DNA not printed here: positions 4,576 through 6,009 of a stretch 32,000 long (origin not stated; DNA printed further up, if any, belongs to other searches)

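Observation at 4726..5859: Additional, non-canonical radical SAM enzyme translationally coupled between hpnJ and hpnK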

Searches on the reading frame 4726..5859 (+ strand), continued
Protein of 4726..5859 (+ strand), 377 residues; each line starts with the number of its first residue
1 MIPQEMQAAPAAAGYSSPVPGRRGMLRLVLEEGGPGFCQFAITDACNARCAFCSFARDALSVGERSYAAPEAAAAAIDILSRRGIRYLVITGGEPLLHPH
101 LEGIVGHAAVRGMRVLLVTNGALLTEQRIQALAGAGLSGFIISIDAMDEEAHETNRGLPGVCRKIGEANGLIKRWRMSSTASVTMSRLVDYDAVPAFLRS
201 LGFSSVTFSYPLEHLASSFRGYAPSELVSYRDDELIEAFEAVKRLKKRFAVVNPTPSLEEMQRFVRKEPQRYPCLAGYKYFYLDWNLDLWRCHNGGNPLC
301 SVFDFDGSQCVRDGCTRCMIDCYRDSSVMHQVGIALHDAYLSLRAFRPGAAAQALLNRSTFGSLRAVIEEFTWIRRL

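Call 22: search_protein_families(library=ncbifam, proteins=[L053:8582-11080:+, L054:6093-8591:+, L041:8582-11095:+], max_evalue=1e-15)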
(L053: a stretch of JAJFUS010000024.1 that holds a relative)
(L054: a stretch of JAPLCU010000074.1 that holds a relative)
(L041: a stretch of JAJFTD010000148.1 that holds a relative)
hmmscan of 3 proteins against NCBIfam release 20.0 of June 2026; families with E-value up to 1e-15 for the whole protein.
L053:8582-11080:+ (832 aa): 14 families
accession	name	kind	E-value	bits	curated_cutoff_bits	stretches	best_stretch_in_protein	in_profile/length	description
TIGR03471.1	HpnJ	equivalog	6.7e-217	721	577.6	1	3-470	1-471/472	hopanoid biosynthesis associated radical SAM protein HpnJ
TIGR02026.1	BchE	equivalog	6.5e-37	127.5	481.35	1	29-446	15-441/497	magnesium-protoporphyrin IX monomethyl ester anaerobic oxidative cyclase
NF050148.1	rSAM_ApyD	equivalog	1e-36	126.6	750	1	80-446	84-444/645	RiPP biosynthesis radical SAM protein ApyD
NF038361.1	rSAM_Sden_1168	equivalog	1.3e-34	119.7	575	1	88-431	159-515/560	Sden_1168 family B12-binding radical SAM P-methyltransferase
TIGR04014.1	B12_SAM_MJ_0865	equivalog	8.1e-26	90.8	360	1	72-390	40-360/434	methyl-coenzyme M reductase glutamine C-methyltransferase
TIGR04072.2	rSAM_ladder_B12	equivalog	4.4e-24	84.9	360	1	93-398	93-382/443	lipid biosynthesis B12-binding/radical SAM protein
TIGR04479.1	bcpD_PhpK_rSAM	subfamily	2.7e-23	82.1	600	1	195-373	238-416/504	PhpK family radical SAM P-methyltransferase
TIGR04367.1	HpnR_B12_rSAM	equivalog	2.8e-23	82.2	650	1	89-386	80-371/490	hopanoid C-3 methylase HpnR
TIGR03975.1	rSAM_ocin_1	subfamily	2.7e-22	79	281.85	1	90-357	148-421/606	RiPP maturation radical SAM C-methyltransferase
NF045574.1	sacti_mat_StsB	exception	2.6e-18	66.1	625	1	493-709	99-308/466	StsB family radical SAM/SPASM domain sactipeptide maturase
NF047865.1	rSAM_PapB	equivalog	3.4e-17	62.7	340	1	495-751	8-269/330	PapB family radical SAM/SPASM ranthipeptide maturase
NF038283.1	viperin_w_prok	equivalog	1.3e-16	60.7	180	1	494-607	6-123/281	viperin family antiviral radical SAM protein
TIGR04303.1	GeoRSP_rSAM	equivalog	1.5e-16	60.9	400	1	493-703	8-210/325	GeoRSP system radical SAM/SPASM protein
NF033070.1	rSAM_AprD4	equivalog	9.5e-16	57.7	500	0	200-397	198-399/456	AprD4 family radical SAM diol-dehydratase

L054:6093-8591:+ (832 aa): 17 families
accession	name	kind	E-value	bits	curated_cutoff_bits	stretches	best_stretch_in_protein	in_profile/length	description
TIGR03471.1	HpnJ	equivalog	7.5e-208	691.1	577.6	1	3-468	1-469/472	hopanoid biosynthesis associated radical SAM protein HpnJ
NF050148.1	rSAM_ApyD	equivalog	1.8e-36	125.8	750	1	79-442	83-440/645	RiPP biosynthesis radical SAM protein ApyD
NF038361.1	rSAM_Sden_1168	equivalog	6.9e-35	120.6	575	1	75-397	148-482/560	Sden_1168 family B12-binding radical SAM P-methyltransferase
TIGR02026.1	BchE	equivalog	2.8e-33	115.5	481.35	1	29-441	15-436/497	magnesium-protoporphyrin IX monomethyl ester anaerobic oxidative cyclase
TIGR04479.1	bcpD_PhpK_rSAM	subfamily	6.1e-30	104.1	600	1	139-374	192-417/504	PhpK family radical SAM P-methyltransferase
TIGR04014.1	B12_SAM_MJ_0865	equivalog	5.5e-28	97.9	360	1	289-392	259-362/434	methyl-coenzyme M reductase glutamine C-methyltransferase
TIGR04367.1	HpnR_B12_rSAM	equivalog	1.2e-20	73.5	650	1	92-388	83-373/490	hopanoid C-3 methylase HpnR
TIGR04072.2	rSAM_ladder_B12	equivalog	1.4e-20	73.4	360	1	188-399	172-383/443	lipid biosynthesis B12-binding/radical SAM protein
TIGR03975.1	rSAM_ocin_1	subfamily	9.6e-20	70.6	281.85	1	87-362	143-426/606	RiPP maturation radical SAM C-methyltransferase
NF033070.1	rSAM_AprD4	equivalog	7e-18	64.8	500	1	199-416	197-421/456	AprD4 family radical SAM diol-dehydratase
TIGR04303.1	GeoRSP_rSAM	equivalog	1.1e-17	64.6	400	1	493-663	8-174/325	GeoRSP system radical SAM/SPASM protein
TIGR02666.1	moaA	equivalog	3.7e-17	62.3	284.05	1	495-602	15-126/336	GTP 3',8-cyclase MoaA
NF038283.1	viperin_w_prok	equivalog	3.1e-16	59.4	180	1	494-605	6-121/281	viperin family antiviral radical SAM protein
TIGR02109.1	PQQ_syn_pqqE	equivalog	3.2e-16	59.2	381.35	0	496-653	13-166/358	pyrroloquinoline quinone biosynthesis protein PqqE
TIGR04545.1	rSAM_ahbD_hemeb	equivalog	3.9e-16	59.4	500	1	494-649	4-155/339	heme b synthase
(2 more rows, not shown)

L041:8582-11095:+ (837 aa): 16 families
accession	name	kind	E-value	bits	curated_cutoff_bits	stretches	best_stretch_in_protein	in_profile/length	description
TIGR03471.1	HpnJ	equivalog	2.9e-218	725.5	577.6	1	3-469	1-470/472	hopanoid biosynthesis associated radical SAM protein HpnJ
NF038361.1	rSAM_Sden_1168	equivalog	1.5e-40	139.3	575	1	75-432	148-516/560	Sden_1168 family B12-binding radical SAM P-methyltransferase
NF050148.1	rSAM_ApyD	equivalog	2.2e-34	118.9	750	1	79-465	83-461/645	RiPP biosynthesis radical SAM protein ApyD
TIGR02026.1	BchE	equivalog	3.6e-32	111.9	481.35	1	32-454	18-447/497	magnesium-protoporphyrin IX monomethyl ester anaerobic oxidative cyclase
TIGR04014.1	B12_SAM_MJ_0865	equivalog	1.1e-25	90.3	360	1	86-406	54-374/434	methyl-coenzyme M reductase glutamine C-methyltransferase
TIGR04479.1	bcpD_PhpK_rSAM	subfamily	2.2e-25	89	600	1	196-373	239-416/504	PhpK family radical SAM P-methyltransferase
TIGR04072.2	rSAM_ladder_B12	equivalog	3.1e-25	88.7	360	1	188-400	172-384/443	lipid biosynthesis B12-binding/radical SAM protein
TIGR04367.1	HpnR_B12_rSAM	equivalog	1.3e-21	76.7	650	1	89-387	80-372/490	hopanoid C-3 methylase HpnR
TIGR03975.1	rSAM_ocin_1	subfamily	1.5e-19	69.9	281.85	1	89-361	147-425/606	RiPP maturation radical SAM C-methyltransferase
NF033070.1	rSAM_AprD4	equivalog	5.3e-18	65.1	500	1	200-397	198-399/456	AprD4 family radical SAM diol-dehydratase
TIGR04013.1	B12_SAM_MJ_1487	hypoth_equivalog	1.6e-17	63.4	251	0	286-387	252-356/382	TIGR04013 family B12-binding domain/radical SAM domain-containing protein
NF038283.1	viperin_w_prok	equivalog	6.4e-17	61.6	180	1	494-602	6-118/281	viperin family antiviral radical SAM protein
TIGR04545.1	rSAM_ahbD_hemeb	equivalog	7.2e-17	61.8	500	1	494-641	4-149/339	heme b synthase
TIGR04466.1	rSAM_BlsE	equivalog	9.6e-17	61.4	400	1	495-635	8-143/327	cytosylglucuronate decarboxylase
TIGR04347.1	pseudo_SAM_Halo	equivalog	4.5e-16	59.1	525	1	494-639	42-184/390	TIGR04347 family pseudo-SAM/SPASM protein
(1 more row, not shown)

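Call 25: search_solved_structures(query=A1, max_evalue=0.001, show_alignments=2)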
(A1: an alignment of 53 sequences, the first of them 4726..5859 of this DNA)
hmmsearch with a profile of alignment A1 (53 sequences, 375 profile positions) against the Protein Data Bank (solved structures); distinct sequences matched with E-value up to 0.001: 25.
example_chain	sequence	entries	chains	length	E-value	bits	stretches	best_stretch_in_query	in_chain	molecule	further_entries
7vob_C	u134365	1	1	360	1.5e-22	83.3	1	40-168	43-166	Cytosylglucuronate decarboxylase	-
7voc_C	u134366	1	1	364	1.5e-22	83.3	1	40-168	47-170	Cytosylglucuronate decarboxylase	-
6efn_A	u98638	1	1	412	1e-11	47.7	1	33-181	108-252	Sporulation killing factor maturation protein SkfB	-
8wm2_A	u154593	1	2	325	3.2e-10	42.7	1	20-150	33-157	Fe-S radical SAM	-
1tv7_A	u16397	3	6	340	5e-10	42.1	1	38-186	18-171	Molybdenum cofactor biosynthesis protein A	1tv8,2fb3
2fb2_A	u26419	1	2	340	5.4e-10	42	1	39-186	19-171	Molybdenum cofactor biosynthesis protein A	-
7wzv_A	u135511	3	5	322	1e-07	34.5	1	43-142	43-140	4Fe-4S cluster-binding domain-containing protein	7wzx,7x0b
9dfu_A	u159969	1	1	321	2.6e-07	33.1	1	36-158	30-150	Radical SAM core domain-containing protein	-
9dfn_A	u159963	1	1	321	3.2e-07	32.8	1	36-158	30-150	Radical SAM core domain-containing protein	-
7tol_A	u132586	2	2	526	9.3e-07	31.3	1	37-155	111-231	glycerol dibiphytanyl glycerol tetraether - macrocyclic archaeol synthase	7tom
6b4c_A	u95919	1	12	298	1.7e-06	30.4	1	37-199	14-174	Viperin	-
9dgw_A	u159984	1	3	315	1.7e-06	30.4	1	36-199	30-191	Radical SAM core domain-containing protein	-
9dfw_A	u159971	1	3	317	1.8e-06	30.4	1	36-199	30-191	Radical SAM core domain-containing protein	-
7n7i_A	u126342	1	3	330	1.9e-06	30.3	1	36-199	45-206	Viperin-like enzyme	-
6c8v_A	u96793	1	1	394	5.8e-06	28.7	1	40-180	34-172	Coenzyme PQQ synthesis protein E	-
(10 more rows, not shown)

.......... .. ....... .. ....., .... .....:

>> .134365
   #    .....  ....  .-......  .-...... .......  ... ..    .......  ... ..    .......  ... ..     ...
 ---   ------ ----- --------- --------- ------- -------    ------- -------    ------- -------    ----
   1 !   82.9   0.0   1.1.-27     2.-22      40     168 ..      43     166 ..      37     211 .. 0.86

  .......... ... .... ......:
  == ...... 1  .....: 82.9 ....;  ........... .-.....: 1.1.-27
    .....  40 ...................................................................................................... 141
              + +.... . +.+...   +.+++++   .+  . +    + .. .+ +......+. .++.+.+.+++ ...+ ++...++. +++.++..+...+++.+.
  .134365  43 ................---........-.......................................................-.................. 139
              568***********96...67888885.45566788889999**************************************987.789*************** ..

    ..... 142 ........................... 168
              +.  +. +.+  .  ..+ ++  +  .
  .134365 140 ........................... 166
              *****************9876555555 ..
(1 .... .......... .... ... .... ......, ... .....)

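Call 29: search_protein_families(library=pfam, proteins=[L003:11140-12183:+, L018:11227-12207:-, L034:7502-8482:-, L071:11206-14514:+, L037:8753-9898:+, L037:11115-12869:+, L060:1390-2436:+, L014:11183-12358:-, L047:5791-6243:+, L064:11251-12378:+], max_evalue=0.00001)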
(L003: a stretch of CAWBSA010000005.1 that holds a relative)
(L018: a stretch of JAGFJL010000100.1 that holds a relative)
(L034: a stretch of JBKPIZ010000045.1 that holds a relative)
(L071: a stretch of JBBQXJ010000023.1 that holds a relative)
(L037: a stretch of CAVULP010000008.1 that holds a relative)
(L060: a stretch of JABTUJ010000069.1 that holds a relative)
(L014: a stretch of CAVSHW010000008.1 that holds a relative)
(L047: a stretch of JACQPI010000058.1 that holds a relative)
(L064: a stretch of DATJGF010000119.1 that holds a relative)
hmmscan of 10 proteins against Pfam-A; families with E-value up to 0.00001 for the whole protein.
L003:11140-12183:+ (347 aa): 1 family
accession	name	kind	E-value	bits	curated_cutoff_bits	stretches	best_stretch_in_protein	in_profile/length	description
PF03706.18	LPG_synthase_TM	-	3.1e-30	106.1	33.4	1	15-308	2-297/302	Lysylphosphatidylglycerol synthase TM region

L018:11227-12207:- (326 aa): 1 family
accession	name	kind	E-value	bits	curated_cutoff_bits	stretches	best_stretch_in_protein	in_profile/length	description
PF03706.18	LPG_synthase_TM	-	6.5e-21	75.5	33.4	1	9-302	1-297/302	Lysylphosphatidylglycerol synthase TM region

L034:7502-8482:- (326 aa): 1 family
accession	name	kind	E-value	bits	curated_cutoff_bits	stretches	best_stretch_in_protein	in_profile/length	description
PF03706.18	LPG_synthase_TM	-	2.8e-20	73.4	33.4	1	11-297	3-292/302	Lysylphosphatidylglycerol synthase TM region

L071:11206-14514:+ (1102 aa): 4 families
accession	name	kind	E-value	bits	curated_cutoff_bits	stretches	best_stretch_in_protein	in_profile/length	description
PF00176.29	SNF2-rel_dom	-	1.2e-70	238.4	24.9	1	641-926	1-289/290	SNF2-related domain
PF00271.37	Helicase_C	-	5.3e-21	75.4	23.5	1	936-1046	2-110/110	Helicase conserved C-terminal domain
PF04851.21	ResIII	-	3.5e-09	37.2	22.5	1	637-794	3-162/164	Type III restriction enzyme, res subunit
PF00270.35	DEAD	-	9.2e-09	35.7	26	1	664-795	22-161/167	DEAD/DEAH box helicase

L037:8753-9898:+ (381 aa): 1 family
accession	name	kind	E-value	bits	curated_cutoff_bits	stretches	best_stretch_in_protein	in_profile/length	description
PF00180.25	Iso_dh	-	2.5e-75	254.3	27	1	28-375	1-347/348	Isocitrate/isopropylmalate dehydrogenase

L037:11115-12869:+ (584 aa): 0 families

L060:1390-2436:+ (348 aa): 2 families
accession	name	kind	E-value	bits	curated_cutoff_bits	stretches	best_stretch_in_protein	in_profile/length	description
PF07521.17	RMMBL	-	9.1e-07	29.2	21.6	1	285-329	12-61/63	Zn-dependent metallo-hydrolase RNA specificity domain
PF12706.13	Lactamase_B_2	-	1.1e-06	28.9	27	1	34-155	27-170/200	Beta-lactamase superfamily domain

L014:11183-12358:- (391 aa): 0 families

L047:5791-6243:+ (150 aa): 1 family
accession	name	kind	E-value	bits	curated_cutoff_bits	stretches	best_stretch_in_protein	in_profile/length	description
PF00892.27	EamA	-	5.1e-10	40.2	28.2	1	44-119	44-134/135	EamA-like transporter family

L064:11251-12378:+ (375 aa): 1 family
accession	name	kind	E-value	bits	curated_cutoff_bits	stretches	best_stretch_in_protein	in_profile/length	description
PF00155.27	Aminotran_1_2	-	2.6e-49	168.8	19.7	1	31-362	3-360/361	Aminotransferase class I and II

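Call 31: search_protein_families(library=ncbifam, proteins=[L003:11140-12183:+, L018:11227-12207:-, L015:11117-12205:+, L021:13838-14833:+, L037:11073-12053:-, L055:11108-12181:+], max_evalue=0.00001)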
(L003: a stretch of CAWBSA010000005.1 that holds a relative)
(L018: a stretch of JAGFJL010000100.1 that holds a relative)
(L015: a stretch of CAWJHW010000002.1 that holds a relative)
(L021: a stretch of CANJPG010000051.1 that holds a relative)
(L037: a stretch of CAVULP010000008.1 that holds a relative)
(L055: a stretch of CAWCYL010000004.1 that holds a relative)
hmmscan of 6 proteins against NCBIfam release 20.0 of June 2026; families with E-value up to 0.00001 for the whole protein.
L003:11140-12183:+ (347 aa): 2 families
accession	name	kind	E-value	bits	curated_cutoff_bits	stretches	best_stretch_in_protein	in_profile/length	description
TIGR03476.1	HpnL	subfamily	1.1e-91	307.4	195.65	1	7-320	2-318/318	putative membrane protein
TIGR00374.1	TIGR00374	subfamily_domain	5.9e-11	42.4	43.2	1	20-302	7-295/323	flippase-like domain-containing protein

L018:11227-12207:- (326 aa): 2 families
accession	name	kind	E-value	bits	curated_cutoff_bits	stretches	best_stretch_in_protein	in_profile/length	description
TIGR03476.1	HpnL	subfamily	5e-97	325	195.65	1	3-314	3-318/318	putative membrane protein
TIGR00374.1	TIGR00374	subfamily_domain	1.5e-09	37.7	43.2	1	13-297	5-296/323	flippase-like domain-containing protein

L015:11117-12205:+ (362 aa): 2 families
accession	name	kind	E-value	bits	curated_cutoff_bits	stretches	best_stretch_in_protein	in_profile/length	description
TIGR03476.1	HpnL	subfamily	9.2e-87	291.3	195.65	1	47-354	7-318/318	putative membrane protein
TIGR00374.1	TIGR00374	subfamily_domain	4.9e-07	29.5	43.2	1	121-337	75-296/323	flippase-like domain-containing protein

L021:13838-14833:+ (331 aa): 2 families
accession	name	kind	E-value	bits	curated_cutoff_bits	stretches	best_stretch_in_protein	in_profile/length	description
TIGR03476.1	HpnL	subfamily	2.3e-37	129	195.65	1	4-317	2-312/318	putative membrane protein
TIGR00374.1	TIGR00374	subfamily_domain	8.2e-13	48.4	43.2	1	74-305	63-295/323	flippase-like domain-containing protein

L037:11073-12053:- (326 aa): 2 families
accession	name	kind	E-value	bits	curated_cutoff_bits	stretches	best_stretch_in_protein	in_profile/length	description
TIGR03476.1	HpnL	subfamily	2.7e-83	279.9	195.65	1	1-314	1-318/318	putative membrane protein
TIGR00374.1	TIGR00374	subfamily_domain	6.5e-09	35.6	43.2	1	13-297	5-296/323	flippase-like domain-containing protein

L055:11108-12181:+ (357 aa): 2 families
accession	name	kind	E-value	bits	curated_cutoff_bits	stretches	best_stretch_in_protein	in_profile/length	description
TIGR03476.1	HpnL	subfamily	7.5e-66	222.6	195.65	1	33-339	3-313/318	putative membrane protein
TIGR00374.1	TIGR00374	subfamily_domain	2.9e-11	43.4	43.2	1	42-326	4-295/323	flippase-like domain-containing protein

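Call 33: predict_structure(alignment_id=A1)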
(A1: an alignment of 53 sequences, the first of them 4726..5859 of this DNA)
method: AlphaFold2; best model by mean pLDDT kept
length: 377 residues; sequences in the alignment: 53
mean_pLDDT: 88.6   pTM: 0.87
mean pLDDT of the five models: 88.6, 80.4, 79.8, 79.4, 79.3
residues with pLDDT >= 90: 265; 70-90: 78; 50-70: 16; < 50: 18
segments of 3 or more residues with pLDDT < 50: 1-18
pLDDT, mean of each block of 10 residues (from residue 1): 36 42 76 92 93 85 90 98 95 94 98 96 96 97 96 95 98 94 94 97 95 68 79 95 96 95 93 91 94 76 94 85 91 94 96 90 92 83
secondary structure, 60 per line:
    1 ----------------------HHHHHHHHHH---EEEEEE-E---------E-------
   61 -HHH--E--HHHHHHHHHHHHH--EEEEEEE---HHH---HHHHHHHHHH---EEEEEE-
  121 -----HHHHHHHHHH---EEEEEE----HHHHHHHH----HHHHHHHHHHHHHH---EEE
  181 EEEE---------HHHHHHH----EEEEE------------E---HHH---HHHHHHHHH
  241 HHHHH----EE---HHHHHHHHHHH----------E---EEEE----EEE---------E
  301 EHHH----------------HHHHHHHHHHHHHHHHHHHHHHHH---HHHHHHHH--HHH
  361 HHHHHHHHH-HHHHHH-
elements in order: H23-32 E36-41 H70-82 E85-91 H101-110 E114-119 H126-135 E139-144 H149-156 H161-174 E178-184 H194-200 E205-209 H232-245 H255-265 E280-283 E288-290 H321-344 H348-355 H358-369 H371-376

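Call 36: search_dna_similar(query=window:4726-5859:+, collection=plasmids, mode=protein, max_evalue=1e-20, max_rows=30)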
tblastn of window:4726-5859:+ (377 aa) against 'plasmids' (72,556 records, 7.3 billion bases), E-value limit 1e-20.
No match.
